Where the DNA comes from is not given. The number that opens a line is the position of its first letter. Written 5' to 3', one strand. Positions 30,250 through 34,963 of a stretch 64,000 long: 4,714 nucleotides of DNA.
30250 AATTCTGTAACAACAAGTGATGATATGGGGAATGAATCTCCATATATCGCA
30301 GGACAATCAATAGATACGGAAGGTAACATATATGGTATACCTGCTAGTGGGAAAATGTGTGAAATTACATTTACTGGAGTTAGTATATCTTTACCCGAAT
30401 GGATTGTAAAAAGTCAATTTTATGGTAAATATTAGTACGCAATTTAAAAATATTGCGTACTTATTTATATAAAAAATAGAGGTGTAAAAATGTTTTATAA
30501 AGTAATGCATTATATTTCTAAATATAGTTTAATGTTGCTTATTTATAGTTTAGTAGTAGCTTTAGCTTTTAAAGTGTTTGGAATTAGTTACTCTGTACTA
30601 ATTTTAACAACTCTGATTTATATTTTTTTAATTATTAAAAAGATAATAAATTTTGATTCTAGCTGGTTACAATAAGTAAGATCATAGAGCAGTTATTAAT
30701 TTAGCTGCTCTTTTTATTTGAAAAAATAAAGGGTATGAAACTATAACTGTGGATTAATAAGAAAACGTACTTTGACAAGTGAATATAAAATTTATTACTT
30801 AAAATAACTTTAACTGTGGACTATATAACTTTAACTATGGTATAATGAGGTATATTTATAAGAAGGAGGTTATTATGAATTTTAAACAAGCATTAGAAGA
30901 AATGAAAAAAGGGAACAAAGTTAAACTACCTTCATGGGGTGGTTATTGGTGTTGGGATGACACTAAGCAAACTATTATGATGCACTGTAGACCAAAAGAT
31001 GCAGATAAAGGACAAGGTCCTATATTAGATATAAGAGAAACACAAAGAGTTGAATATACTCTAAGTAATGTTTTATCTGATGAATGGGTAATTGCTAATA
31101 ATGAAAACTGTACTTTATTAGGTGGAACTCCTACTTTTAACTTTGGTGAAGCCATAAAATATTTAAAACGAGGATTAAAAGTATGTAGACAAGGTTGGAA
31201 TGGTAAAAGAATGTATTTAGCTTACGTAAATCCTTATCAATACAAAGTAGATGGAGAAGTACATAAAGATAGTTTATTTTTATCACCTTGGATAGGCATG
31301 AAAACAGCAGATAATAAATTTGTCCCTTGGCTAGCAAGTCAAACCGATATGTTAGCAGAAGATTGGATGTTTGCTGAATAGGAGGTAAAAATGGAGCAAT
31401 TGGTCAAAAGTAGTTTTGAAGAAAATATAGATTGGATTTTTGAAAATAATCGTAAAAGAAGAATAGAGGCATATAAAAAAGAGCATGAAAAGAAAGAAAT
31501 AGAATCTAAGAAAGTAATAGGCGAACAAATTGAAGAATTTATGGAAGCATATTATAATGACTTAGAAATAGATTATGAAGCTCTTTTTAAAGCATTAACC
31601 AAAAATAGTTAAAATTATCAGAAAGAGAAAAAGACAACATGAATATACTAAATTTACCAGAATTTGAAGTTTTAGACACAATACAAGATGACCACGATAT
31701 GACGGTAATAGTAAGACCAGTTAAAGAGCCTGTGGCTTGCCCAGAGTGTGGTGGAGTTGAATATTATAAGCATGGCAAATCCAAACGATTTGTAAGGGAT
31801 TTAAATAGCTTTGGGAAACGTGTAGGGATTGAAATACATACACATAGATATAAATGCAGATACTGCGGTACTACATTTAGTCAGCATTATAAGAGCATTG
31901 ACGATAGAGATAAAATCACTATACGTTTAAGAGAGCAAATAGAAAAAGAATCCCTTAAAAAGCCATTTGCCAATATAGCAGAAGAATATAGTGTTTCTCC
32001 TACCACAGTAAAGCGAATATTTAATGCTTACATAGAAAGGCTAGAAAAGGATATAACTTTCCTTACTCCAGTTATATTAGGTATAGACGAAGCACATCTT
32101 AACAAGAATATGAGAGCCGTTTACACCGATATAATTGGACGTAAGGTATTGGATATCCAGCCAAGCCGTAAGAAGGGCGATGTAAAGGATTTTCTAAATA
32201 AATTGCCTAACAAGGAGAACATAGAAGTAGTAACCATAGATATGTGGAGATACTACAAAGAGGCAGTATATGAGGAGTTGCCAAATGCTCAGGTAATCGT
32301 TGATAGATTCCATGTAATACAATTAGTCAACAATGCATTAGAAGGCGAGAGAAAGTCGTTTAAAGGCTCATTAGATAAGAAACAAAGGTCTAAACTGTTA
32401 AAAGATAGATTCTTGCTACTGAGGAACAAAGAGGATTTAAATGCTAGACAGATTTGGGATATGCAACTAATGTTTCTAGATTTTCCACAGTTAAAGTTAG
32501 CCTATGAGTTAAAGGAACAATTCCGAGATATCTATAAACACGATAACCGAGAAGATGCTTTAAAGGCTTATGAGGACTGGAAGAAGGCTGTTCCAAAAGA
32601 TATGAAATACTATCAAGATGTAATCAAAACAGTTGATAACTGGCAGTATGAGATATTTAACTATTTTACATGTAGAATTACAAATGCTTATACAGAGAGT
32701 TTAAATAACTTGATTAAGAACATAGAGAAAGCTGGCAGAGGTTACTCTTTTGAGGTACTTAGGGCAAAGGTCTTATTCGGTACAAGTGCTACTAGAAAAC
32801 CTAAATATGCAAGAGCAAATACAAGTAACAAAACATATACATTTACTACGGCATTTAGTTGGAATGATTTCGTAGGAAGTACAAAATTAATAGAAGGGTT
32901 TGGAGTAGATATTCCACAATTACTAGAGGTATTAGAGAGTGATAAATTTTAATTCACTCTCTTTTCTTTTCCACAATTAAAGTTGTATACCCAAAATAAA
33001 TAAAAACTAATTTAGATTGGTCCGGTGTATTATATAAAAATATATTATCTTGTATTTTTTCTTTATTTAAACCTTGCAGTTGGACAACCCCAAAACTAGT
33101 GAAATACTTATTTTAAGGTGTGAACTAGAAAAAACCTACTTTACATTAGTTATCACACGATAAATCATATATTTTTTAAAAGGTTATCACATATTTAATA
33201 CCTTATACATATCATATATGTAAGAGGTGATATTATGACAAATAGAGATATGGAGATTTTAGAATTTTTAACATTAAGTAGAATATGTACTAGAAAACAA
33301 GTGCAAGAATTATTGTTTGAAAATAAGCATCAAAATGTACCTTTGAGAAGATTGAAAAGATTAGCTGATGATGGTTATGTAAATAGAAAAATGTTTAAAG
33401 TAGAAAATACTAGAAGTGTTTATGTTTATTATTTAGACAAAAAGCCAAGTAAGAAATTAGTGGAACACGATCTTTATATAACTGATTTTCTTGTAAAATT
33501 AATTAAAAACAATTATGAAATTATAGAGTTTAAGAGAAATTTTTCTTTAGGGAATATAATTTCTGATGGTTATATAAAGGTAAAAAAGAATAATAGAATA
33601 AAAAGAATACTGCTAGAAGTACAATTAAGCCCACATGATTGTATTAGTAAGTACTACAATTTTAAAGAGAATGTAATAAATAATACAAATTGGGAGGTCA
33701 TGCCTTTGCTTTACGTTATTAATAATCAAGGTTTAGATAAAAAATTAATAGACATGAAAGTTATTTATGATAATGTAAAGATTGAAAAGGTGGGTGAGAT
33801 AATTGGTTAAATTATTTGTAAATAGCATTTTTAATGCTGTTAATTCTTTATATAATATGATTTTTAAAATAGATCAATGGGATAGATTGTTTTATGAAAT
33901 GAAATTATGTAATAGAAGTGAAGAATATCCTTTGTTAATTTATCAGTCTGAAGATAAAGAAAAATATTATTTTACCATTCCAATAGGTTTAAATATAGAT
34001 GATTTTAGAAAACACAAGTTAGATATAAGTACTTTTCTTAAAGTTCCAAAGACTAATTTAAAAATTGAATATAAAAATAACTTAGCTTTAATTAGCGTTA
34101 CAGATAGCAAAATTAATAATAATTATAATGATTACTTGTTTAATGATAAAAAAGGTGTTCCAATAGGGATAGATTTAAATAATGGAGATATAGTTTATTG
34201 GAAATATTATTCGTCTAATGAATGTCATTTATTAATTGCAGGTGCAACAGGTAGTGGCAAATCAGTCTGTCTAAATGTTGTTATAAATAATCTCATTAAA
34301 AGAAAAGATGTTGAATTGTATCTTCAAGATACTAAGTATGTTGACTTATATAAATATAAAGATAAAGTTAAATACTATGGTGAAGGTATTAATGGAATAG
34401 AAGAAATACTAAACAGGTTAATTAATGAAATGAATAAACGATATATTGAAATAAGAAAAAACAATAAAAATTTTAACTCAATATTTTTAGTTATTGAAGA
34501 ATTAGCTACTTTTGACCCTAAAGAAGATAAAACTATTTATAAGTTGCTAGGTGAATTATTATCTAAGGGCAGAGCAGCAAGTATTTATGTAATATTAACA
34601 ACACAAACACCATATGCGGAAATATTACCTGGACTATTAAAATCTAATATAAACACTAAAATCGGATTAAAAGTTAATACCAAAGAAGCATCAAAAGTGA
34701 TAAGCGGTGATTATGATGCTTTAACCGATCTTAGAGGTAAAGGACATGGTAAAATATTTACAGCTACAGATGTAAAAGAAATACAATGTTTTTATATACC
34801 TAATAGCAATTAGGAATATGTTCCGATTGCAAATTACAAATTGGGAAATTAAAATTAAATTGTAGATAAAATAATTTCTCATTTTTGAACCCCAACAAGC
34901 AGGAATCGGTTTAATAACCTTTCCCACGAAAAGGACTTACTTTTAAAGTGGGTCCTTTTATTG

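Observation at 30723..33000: ISL3-type element whose inverted repeats enclose two passenger genes upstream of the transposase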

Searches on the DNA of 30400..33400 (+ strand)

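Call 5: search_dna_similar(query=window:30400-33400:+, collection=phages, mode=near, max_rows=30)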
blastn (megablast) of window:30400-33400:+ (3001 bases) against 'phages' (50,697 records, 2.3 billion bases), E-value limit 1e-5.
No match.

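Call 6: search_dna_similar(query=window:30400-33400:+, collection=plasmids, mode=near, max_rows=30)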
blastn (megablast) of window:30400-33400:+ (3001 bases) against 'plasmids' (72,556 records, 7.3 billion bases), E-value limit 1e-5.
No match.

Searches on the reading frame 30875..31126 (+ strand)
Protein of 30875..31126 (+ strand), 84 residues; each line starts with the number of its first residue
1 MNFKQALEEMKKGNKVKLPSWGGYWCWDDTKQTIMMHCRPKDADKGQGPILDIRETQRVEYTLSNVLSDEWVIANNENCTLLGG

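Call 66: search_protein_families(library=pfam, proteins=[window:30875-31126:+], max_evalue=0.01)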
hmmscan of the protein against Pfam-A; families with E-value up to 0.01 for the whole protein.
window:30875-31126:+ (84 aa): 1 family
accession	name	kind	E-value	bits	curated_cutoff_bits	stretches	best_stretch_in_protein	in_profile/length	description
PF11195.14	Tad2-like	-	5.7e-06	27.2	25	1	1-73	1-72/73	Thoeris anti-defense 2-like domain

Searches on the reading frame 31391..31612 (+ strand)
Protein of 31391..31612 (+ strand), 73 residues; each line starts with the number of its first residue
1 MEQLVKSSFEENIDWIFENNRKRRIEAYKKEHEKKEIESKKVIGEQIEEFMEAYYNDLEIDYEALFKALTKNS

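Call 3: search_protein_families(library=pfam, proteins=[window:31391-31612:+], max_evalue=0.01)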
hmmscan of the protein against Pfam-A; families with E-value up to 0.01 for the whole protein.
window:31391-31612:+ (73 aa): 0 families

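Call 50: search_protein_families(library=phrogs, proteins=[window:31391-31612:+], max_evalue=0.001)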
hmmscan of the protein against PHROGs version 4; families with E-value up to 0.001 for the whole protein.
window:31391-31612:+ (73 aa): 0 families

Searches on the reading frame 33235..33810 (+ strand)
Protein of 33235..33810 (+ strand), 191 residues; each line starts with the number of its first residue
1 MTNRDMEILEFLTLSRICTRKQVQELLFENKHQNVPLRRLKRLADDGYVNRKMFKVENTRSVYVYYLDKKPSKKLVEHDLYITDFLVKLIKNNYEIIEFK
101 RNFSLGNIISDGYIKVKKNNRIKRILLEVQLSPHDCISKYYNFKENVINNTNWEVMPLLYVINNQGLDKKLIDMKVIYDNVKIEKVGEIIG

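Call 3: search_protein_families(library=pfam, proteins=[window:33235-33810:+], max_evalue=0.01)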
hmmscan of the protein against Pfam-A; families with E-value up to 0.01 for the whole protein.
window:33235-33810:+ (191 aa): 1 family
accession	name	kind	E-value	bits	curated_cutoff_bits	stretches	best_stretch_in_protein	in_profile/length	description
PF13814.12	Replic_Relax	-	1.2e-06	29.2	25.3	1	9-72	1-67/191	Replication-relaxation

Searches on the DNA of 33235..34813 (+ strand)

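Call 39: search_dna_similar(query=window:33235-34813:+, collection=plasmids, mode=distant, max_rows=10)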
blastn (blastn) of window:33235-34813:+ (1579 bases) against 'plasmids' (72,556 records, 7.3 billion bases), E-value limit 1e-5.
No match.

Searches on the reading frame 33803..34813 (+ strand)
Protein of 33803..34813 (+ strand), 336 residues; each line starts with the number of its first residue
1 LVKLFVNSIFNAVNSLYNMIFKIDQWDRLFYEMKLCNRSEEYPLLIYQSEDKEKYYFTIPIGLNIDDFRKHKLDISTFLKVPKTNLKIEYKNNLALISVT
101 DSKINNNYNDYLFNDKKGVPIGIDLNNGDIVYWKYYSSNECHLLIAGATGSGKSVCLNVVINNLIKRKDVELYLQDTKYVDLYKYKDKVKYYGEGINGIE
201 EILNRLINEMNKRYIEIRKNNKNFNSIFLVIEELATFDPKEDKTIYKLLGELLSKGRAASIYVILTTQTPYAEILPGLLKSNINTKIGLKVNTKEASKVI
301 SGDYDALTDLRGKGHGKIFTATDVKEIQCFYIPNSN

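Call 3: search_protein_families(library=pfam, proteins=[window:33803-34813:+], max_evalue=0.01)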
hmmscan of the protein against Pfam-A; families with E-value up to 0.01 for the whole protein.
window:33803-34813:+ (336 aa): 8 families
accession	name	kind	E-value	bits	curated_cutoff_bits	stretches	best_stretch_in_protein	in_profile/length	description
PF01580.24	FtsK_SpoIIIE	-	5.4e-16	59.1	24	1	124-220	25-126/221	FtsK/SpoIIIE family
PF01935.23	DUF87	-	3.6e-06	27.7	23.2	1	142-284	25-146/220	Helicase HerA, central domain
PF12846.13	AAA_10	-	4.4e-05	23.1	27.5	1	138-185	19-66/362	AAA-like domain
PF24883.2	NPHP3_N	-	0.00011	22.8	24.8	1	129-210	11-79/164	Nephrocystin 3, N-terminal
PF00437.27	T2SSE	-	0.0002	20.6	24.9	1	137-168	139-170/370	Type II/IV secretion system protein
PF01637.24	ATPase_2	-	0.0016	18.8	33.2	1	143-238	23-123/225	ATPase domain predominantly from Archaea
PF00004.35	AAA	-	0.0052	17.7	21.2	0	143-279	1-119/131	ATPase family associated with various cellular activities (AAA)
PF04851.21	ResIII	-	0.0072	16.7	22.5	0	137-181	20-66/164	Type III restriction enzyme, res subunit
